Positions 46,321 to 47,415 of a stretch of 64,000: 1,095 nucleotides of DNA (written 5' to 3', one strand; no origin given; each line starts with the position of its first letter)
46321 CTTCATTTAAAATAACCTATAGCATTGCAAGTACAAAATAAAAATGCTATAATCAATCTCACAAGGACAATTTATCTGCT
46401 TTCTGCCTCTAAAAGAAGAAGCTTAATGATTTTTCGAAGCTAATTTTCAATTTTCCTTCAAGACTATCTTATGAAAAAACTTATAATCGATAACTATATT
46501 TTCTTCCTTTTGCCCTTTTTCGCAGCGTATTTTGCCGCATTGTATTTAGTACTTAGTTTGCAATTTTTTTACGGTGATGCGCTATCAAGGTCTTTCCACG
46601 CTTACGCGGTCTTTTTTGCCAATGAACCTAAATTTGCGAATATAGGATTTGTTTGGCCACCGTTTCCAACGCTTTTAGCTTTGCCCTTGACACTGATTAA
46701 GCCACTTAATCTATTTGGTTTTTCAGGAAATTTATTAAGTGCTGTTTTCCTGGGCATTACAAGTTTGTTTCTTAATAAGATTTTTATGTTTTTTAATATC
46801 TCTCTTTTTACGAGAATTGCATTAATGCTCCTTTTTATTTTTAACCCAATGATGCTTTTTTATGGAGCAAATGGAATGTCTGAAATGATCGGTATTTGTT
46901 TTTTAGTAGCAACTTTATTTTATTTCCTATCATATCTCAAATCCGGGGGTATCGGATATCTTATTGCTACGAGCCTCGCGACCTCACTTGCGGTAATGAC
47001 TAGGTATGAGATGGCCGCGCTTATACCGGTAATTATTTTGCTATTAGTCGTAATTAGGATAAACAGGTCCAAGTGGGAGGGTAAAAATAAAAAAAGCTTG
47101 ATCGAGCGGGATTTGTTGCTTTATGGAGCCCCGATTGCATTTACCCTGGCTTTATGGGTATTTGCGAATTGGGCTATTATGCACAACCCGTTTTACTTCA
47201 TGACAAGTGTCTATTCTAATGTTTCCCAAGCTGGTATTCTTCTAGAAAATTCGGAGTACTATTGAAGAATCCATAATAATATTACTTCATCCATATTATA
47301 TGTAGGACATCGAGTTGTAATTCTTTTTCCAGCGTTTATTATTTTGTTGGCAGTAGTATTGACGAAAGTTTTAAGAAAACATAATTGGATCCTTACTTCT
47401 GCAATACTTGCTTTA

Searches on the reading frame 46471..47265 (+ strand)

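Call 60: search_protein_families(library=pfam, proteins=[window:46471-47265:+], max_evalue=0.01)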
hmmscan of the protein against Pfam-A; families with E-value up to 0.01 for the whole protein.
window:46471-47265:+ (264 aa): 1 family
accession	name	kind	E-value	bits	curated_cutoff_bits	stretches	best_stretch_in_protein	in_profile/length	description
PF13231.12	PMT_2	-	3.9e-05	24.4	26.1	1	83-200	21-136/160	Dolichyl-phosphate-mannose-protein mannosyltransferase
